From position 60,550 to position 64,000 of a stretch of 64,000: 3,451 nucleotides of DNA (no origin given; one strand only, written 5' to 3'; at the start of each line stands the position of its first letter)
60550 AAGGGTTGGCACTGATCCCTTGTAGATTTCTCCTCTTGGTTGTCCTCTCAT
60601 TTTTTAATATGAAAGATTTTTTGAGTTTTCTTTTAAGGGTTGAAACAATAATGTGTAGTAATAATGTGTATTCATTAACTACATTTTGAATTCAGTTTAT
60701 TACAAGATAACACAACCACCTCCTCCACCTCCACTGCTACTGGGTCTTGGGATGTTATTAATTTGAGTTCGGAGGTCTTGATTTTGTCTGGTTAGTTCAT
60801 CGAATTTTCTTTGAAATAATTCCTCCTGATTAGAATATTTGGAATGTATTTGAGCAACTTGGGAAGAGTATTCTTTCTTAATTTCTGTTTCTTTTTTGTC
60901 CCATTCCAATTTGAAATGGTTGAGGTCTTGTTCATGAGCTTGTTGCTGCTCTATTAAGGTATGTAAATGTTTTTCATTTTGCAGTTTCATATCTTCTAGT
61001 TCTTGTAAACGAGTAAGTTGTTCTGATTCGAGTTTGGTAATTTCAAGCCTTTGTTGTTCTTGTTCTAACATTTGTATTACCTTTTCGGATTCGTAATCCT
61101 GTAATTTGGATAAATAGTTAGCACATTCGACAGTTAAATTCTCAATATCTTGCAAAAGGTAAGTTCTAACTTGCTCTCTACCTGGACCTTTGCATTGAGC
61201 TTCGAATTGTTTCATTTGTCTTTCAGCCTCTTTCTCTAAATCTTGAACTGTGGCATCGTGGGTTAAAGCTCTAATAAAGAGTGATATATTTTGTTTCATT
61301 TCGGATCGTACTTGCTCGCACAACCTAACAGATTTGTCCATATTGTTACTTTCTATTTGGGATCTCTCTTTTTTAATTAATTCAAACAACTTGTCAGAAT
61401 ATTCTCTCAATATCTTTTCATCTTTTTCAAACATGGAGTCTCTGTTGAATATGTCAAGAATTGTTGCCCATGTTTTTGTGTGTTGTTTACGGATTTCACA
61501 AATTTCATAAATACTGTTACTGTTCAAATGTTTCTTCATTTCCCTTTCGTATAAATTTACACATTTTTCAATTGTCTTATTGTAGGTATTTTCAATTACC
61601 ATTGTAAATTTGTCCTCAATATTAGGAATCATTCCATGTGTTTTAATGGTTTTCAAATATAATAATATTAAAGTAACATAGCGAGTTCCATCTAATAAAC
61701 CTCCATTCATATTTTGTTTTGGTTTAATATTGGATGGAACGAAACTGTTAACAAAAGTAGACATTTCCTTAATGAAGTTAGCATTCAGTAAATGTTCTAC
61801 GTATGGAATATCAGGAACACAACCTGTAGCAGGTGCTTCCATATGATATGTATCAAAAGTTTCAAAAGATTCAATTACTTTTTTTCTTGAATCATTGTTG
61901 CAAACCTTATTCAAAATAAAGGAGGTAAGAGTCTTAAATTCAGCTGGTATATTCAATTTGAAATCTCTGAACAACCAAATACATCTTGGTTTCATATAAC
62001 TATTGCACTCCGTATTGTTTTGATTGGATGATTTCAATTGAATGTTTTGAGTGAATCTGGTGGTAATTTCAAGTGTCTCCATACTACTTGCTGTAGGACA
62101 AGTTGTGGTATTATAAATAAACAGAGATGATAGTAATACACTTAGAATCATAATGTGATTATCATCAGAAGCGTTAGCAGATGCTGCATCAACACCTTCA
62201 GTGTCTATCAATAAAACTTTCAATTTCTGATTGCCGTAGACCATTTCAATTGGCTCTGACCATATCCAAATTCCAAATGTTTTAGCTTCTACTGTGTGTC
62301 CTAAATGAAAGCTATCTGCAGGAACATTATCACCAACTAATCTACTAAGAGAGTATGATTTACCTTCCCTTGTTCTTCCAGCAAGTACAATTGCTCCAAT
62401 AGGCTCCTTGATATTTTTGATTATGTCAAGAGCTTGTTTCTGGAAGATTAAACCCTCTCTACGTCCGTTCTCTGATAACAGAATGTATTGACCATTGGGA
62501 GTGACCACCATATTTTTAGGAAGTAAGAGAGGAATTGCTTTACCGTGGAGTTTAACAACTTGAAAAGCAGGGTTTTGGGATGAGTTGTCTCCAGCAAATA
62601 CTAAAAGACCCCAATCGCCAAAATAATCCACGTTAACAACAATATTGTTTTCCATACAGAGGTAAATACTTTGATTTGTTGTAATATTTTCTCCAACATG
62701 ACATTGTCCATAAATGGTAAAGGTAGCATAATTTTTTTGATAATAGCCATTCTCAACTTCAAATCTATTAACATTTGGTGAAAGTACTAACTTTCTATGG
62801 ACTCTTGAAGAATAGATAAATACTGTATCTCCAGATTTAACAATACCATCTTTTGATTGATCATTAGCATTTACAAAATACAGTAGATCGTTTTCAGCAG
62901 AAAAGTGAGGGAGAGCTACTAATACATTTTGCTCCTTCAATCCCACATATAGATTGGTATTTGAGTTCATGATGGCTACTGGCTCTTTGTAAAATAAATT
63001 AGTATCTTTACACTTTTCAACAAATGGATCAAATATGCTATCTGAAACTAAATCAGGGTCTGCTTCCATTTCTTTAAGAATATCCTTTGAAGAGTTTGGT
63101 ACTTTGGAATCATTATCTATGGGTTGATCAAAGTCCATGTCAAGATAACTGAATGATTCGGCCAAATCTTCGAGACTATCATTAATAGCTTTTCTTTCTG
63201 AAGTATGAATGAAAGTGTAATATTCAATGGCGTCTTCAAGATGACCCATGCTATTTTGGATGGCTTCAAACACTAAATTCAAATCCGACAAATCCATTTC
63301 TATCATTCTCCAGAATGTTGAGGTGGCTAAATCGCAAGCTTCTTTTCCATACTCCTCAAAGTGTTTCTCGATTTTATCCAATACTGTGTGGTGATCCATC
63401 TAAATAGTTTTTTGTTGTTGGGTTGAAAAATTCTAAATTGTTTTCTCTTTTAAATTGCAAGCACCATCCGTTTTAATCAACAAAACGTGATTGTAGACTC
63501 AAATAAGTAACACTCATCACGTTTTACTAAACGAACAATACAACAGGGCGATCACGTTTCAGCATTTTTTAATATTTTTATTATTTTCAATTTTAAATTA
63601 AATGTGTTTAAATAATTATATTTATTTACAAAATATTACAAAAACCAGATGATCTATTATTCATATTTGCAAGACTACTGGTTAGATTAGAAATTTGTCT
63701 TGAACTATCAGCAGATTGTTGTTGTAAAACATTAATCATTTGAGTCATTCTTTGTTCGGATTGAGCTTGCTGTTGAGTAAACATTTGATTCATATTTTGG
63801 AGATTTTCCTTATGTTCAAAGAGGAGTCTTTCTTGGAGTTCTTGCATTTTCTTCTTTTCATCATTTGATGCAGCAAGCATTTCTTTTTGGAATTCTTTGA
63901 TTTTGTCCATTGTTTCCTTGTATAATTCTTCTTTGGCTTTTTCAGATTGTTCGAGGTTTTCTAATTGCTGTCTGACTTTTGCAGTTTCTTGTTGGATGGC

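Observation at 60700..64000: Tandem pair of GBP-like large GTPases, both ending in prenylation (CaaX) boxes, with a novel roughly 330-aa N-terminal domain on the complete copy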

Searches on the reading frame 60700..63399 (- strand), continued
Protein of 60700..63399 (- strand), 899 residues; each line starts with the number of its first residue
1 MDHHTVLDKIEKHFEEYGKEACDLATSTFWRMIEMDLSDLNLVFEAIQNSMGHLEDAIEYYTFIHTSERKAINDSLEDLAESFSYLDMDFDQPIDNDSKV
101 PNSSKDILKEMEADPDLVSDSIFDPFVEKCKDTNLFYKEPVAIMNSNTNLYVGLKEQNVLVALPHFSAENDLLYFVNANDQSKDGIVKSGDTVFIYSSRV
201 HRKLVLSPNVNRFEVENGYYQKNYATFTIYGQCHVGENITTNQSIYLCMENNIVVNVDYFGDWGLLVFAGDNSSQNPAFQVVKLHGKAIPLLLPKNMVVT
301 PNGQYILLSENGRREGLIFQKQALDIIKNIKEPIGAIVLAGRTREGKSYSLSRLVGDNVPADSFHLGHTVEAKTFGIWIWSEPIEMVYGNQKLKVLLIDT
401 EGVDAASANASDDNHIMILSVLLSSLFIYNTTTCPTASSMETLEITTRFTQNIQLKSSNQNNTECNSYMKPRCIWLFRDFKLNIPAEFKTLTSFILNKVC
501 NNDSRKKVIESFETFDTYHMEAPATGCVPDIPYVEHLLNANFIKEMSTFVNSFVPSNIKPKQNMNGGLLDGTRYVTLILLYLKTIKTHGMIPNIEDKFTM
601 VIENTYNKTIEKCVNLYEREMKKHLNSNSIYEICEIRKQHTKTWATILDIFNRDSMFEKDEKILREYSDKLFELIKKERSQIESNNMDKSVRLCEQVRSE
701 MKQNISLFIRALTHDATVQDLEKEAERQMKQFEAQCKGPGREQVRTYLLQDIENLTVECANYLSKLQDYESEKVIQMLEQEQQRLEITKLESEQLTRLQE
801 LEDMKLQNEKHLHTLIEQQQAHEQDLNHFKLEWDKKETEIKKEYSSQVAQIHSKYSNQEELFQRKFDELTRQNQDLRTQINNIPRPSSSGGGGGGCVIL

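Call 52: search_protein_families(library=pfam, proteins=[L001:3196-5343:-, L001:5595-8201:+, L001:8494-10074:+, L002:3-977:-], max_evalue=0.01)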
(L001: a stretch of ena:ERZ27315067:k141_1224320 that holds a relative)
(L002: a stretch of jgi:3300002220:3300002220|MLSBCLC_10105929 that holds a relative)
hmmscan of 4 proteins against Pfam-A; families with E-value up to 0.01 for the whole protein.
L001:3196-5343:- (715 aa): 1 family
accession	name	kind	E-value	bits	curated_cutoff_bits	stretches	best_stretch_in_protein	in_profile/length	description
PF02263.25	GBP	-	4.7e-25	88.7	21.1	1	66-233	11-179/264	Guanylate-binding protein, N-terminal domain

L001:5595-8201:+ (868 aa): 2 families
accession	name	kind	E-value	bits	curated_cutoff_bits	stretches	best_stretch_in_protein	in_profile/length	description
PF02263.25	GBP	-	7.9e-22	78.1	21.1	1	287-514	16-263/264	Guanylate-binding protein, N-terminal domain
PF02841.20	GBP_C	-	2.7e-11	43.8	24.3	1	529-831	9-291/297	Guanylate-binding protein, C-terminal domain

L001:8494-10074:+ (527 aa): 7 families
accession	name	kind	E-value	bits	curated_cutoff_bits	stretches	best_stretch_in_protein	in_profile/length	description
PF14624.11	Vwaint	-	4.7e-23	81.6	23.5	1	369-443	1-69/70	VWA / Hh protein intein-like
PF13519.12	VWA_2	-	1.4e-12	48.6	27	1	39-155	1-107/107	von Willebrand factor type A domain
PF00092.34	VWA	-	9.4e-12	45.9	23.8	1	38-208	1-161/174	von Willebrand factor type A domain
PF13768.12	VWA_3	-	4.1e-07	30.6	27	1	61-206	13-153/155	von Willebrand factor type A domain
PF14623.11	Vint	-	1.7e-05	25.2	27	1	477-523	1-45/166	Hint-domain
PF25524.1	RSLD_CPSF6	-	3.4e-05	24.4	27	1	339-382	22-65/96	CPSF6-like, RSLD domain, N-terminal region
PF01079.26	Hint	-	0.0001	22.4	29.7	1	473-510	8-45/213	Hint module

L002:3-977:- (325 aa): 24 families
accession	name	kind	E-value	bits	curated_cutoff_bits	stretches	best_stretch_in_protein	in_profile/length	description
PF07719.23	TPR_2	-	4.1e-22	76.9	27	3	204-236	2-34/34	Tetratricopeptide repeat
PF00515.34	TPR_1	-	4e-21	74.3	27.8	2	204-236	2-34/34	Tetratricopeptide repeat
PF13424.12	TPR_12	-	2e-19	70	30.1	1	57-122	4-71/77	Tetratricopeptide repeat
PF13181.12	TPR_8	-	3.4e-19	67.7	25.7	3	204-235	2-33/34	Tetratricopeptide repeat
PF13428.12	TPR_14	-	3.4e-16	58.6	23.5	1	204-245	2-42/44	Tetratricopeptide repeat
PF14559.12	TPR_19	-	1.5e-12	48.1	25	1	180-234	2-56/68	Tetratricopeptide repeat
PF23914.1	TPR_CcmH_CycH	-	3.4e-11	43.7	42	2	208-281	55-129/158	Cytochrome c-type biogenesis protein H TPR domain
PF13414.12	TPR_11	-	4.5e-11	42.7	26.8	0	180-215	5-40/42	TPR repeat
PF13431.12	TPR_17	-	7.9e-11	41.8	24.4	0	191-223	1-33/34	Tetratricopeptide repeat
PF13432.12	TPR_16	-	2.9e-09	37.6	32.7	1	176-236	4-64/65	Tetratricopeptide repeat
PF13174.12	TPR_6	-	4e-09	37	26.3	0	99-124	3-28/33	Tetratricopeptide repeat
PF08238.18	Sel1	-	1.5e-08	35.3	30.7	0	172-198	10-34/36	Sel1 repeat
PF25063.1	ARM_TT21_C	-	2.7e-08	34.4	35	1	113-267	38-192/209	Tetratricopeptide repeat protein 21 C-terminal ARM domain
PF13374.12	TPR_10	-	2.2e-07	31.1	27.5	0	62-86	8-32/42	Tetratricopeptide repeat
PF13176.12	TPR_7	-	4.7e-06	26.7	27.9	0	179-199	9-31/36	Tetratricopeptide repeat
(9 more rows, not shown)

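Call 59: list_cluster_members(proteins=[P0001, P0002, P0066])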
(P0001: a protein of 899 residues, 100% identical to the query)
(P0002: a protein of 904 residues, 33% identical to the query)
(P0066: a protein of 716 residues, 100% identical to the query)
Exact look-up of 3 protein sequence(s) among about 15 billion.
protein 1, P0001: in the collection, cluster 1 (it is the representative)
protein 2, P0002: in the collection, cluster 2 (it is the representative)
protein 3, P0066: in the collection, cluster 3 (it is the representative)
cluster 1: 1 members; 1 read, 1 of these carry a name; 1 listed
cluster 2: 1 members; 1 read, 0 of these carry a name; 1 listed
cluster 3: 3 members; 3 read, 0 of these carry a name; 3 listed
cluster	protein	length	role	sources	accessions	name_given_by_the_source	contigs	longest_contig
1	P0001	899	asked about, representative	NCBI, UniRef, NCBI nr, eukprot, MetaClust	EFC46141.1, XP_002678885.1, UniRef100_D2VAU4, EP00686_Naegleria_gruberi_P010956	predicted protein [Naegleria gruberi] | Predicted protein n=1 Tax=Naegleria gruberi TaxID=5762 RepID=D2VAU4_NAEGR | uncharacterized protein NAEGRDRAFT_65980 [Naegleria gruberi]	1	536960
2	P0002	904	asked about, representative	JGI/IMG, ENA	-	-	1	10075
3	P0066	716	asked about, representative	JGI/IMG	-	-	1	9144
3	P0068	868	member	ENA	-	-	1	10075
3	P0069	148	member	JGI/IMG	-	-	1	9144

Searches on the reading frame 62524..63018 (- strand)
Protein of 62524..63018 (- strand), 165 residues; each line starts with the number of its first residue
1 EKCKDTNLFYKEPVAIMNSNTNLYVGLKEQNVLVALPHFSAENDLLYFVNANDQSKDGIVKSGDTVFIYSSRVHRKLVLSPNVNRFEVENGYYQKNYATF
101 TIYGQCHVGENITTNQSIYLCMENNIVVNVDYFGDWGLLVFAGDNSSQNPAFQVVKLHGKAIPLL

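Call 40: predict_structure(alignment_id=A3)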
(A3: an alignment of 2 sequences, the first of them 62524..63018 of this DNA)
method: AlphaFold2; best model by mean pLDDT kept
length: 165 residues; sequences in the alignment: 2
mean_pLDDT: 43.5   pTM: 0.41
mean pLDDT of the five models: 43.5, 38.5, 33.4, 31.7, 30.0
residues with pLDDT >= 90: 0; 70-90: 0; 50-70: 56; < 50: 109
segments of 3 or more residues with pLDDT < 50: 1-9, 26-44, 82-150, 158-165
pLDDT, mean of each block of 10 residues (from residue 1): 42 55 44 33 52 57 57 53 45 41 35 35 34 33 40 48 28
secondary structure, 60 per line:
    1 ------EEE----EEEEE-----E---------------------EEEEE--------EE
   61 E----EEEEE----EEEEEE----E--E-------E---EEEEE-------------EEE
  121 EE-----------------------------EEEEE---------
elements in order: E7-9 E14-18 E46-50 E59-61 E66-70 E75-80 E100-104 E118-122 E152-156

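Call 42: fold_search(model_id=the predicted structure, library=pdb)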
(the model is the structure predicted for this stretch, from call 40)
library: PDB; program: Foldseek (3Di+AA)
matches with E <= 10: 424; with E <= 0.001: 0
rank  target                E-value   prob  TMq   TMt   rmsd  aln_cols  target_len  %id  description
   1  3rsj_D                7.5e-02  0.51  0.32  0.17  11.1       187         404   13  Structure of HCRF in complex with Ganglioside GD1a (released 2011-08-17)
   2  3fuq                  2.1e-01  0.35  0.33  0.18  11.1       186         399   14  Glycosylated SV2 and Gangliosides as Dual Receptors for Botulinum Neurotoxin Serotype F (released 2009-06-16)
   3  3brg_C                2.4e-01  0.25  0.28  0.14  13.8       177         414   12  CSL (RBP-Jk) bound to DNA (released 2008-04-01)
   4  3rsj_B                2.5e-01  0.35  0.33  0.18  10.9       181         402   13  Structure of HCRF in complex with Ganglioside GD1a (released 2011-08-17)
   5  5vmr_B                2.8e-01  0.44  0.35  0.17   9.4       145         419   14  Receptor binding domain of BoNT/B in complex with mini-protein binder Bot.2110.4 (released 2017-09-20)
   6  6zvm_AAA              2.8e-01  0.28  0.33  0.16  11.2       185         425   11  Botulinum neurotoxin B2 binding domain in complex with GD1a (released 2020-10-14)
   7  9kl2_A                2.9e-01  0.33  0.31  0.36  10.6       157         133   13  Crystal structure of Pleurocybella porrigens lectin (PPL) in complex with GalNAc (released 2025-11-19)
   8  9f1r_B                3.4e-01  0.18  0.29  0.16  11.1       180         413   16  Cryo-EM structure of SV2B-Hc-A1 complex (released 2025-03-12)
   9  3v0a_B                3.6e-01  0.69  0.44  0.09   8.0       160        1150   13  2.7 angstrom crystal structure of BoNT/Ai in complex with NTNHA (released 2012-03-14)
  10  6g5g_B                3.6e-01  0.25  0.34  0.10  12.4       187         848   14  Crystal structure of an engineered Botulinum Neurotoxin type B mutant E1191M/S1199Y in complex with human synaptotagmi (released 2019-01-16)
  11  5tpb_B                3.8e-01  0.21  0.30  0.16  11.1       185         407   16  Binding domain of BoNT/A complexed with ganglioside variant (released 2017-01-18)
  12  9gkq                  3.8e-01  0.18  0.28  0.06  10.8       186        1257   12  Cryo-EM structure of Botulinum neurotoxin serotype A (released 2025-09-10)
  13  1ups_A                4.0e-01  0.23  0.28  0.14  13.1       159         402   10  GlcNAc[alpha]1-4Gal releasing endo-[beta]-galactosidase from Clostridium perfringens (released 2004-11-25)
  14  4isr_C                4.0e-01  0.20  0.32  0.16  13.5       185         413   14  Binding domain of Botulinum neurotoxin DC in complex with rat synaptotagmin II (released 2013-08-14)
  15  8rvg_B                4.2e-01  0.23  0.33  0.16  10.8       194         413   16  Structure of the binding domain of BoNT/A mutant Y1117V in complex with the GD1a ganglioside receptor (released 2025-02-12)
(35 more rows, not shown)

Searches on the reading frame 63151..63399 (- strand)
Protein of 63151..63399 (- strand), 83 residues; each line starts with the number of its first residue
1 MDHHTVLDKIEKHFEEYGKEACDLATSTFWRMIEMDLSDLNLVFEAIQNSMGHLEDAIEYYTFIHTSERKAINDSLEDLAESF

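Call 54: search_solved_structures(query=window:63151-63399:-, max_evalue=10, show_alignments=3)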
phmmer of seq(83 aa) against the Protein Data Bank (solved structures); distinct sequences matched with E-value up to 10: 8.
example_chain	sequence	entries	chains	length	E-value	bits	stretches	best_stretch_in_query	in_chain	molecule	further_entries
5mi0_A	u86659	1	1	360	0.18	15.6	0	47-76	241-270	Reticulocyte binding-like protein 5,Reticulocyte binding protein 5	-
8qks_A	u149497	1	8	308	1.3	12.9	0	46-76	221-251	Reticulocyte-binding protein-like protein 5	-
8qae_A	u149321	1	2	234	1.5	12.7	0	31-82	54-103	sc-apCC-6-SLLA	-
1m1j_C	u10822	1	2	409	1.5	12.7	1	12-81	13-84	Fibrinogen gamma chain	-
1ei3_C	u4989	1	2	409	1.5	12.7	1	12-81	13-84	FIBRINOGEN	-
8qkr_A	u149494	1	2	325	1.6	12.6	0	47-76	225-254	Reticulocyte-binding protein-like protein 5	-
8pwu_A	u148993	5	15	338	1.9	12.4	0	47-76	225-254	Reticulocyte-binding protein homolog 5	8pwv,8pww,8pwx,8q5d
4wat_A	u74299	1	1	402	7.7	10.4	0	46-76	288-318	PfRh5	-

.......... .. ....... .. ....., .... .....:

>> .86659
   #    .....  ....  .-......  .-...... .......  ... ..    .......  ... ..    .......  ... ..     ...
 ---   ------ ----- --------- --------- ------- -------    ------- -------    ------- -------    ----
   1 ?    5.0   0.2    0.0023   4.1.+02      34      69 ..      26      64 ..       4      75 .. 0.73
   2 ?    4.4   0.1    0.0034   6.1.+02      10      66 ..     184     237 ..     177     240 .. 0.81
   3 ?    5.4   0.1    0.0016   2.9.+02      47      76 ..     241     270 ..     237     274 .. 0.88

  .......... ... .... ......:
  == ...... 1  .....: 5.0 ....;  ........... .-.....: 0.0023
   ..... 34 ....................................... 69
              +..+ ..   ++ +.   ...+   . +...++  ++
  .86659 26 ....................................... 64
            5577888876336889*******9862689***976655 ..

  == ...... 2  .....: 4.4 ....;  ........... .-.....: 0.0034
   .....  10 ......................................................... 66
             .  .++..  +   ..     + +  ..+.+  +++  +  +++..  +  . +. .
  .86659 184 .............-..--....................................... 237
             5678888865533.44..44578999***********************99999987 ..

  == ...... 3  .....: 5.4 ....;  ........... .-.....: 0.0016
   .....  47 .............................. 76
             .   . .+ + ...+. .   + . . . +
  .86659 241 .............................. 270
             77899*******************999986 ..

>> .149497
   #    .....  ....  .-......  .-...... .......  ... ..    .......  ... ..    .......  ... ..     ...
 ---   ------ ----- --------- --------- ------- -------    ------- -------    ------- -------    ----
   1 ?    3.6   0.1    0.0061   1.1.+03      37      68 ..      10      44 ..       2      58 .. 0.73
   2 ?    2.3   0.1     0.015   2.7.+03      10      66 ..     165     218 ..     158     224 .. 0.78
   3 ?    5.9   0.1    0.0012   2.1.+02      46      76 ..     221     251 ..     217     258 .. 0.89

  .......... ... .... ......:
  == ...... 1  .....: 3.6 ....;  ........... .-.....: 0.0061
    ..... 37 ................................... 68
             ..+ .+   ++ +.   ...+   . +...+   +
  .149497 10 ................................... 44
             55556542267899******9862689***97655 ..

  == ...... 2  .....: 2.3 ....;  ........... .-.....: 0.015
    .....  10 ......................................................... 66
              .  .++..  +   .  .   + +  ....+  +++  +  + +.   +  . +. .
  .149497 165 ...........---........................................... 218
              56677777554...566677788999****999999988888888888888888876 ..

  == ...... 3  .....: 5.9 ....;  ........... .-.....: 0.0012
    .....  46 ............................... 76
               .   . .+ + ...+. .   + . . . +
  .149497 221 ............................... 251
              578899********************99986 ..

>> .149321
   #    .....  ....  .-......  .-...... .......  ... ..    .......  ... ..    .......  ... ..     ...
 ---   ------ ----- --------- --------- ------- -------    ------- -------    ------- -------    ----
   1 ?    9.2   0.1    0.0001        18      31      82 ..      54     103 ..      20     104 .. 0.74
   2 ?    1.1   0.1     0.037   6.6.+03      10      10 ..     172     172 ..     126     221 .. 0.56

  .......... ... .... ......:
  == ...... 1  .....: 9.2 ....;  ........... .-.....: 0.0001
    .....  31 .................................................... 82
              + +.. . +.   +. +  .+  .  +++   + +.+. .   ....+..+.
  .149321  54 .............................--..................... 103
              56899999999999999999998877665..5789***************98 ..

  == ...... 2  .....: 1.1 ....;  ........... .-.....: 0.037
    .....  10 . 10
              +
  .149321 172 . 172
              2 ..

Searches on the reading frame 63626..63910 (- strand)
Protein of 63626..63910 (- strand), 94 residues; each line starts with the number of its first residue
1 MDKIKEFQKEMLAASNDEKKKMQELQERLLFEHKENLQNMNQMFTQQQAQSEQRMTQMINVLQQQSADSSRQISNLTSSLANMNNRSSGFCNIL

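Call 4: search_protein_families(library=pfam, proteins=[window:63626-63910:-], max_evalue=0.1)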
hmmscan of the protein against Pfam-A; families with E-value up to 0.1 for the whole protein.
window:63626-63910:- (94 aa): 3 families
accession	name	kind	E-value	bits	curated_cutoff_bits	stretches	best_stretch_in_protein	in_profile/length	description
PF15565.11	Imm30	-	0.0067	17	27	1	24-94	16-84/98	Immunity protein 30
PF01017.26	STAT_alpha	-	0.057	13.9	27.5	1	3-85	3-87/167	STAT transcription factor, coiled-coil domain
PF21866.1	DUF6915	-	0.065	13.8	27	1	17-85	30-98/102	Domain of unknown function (DUF6915)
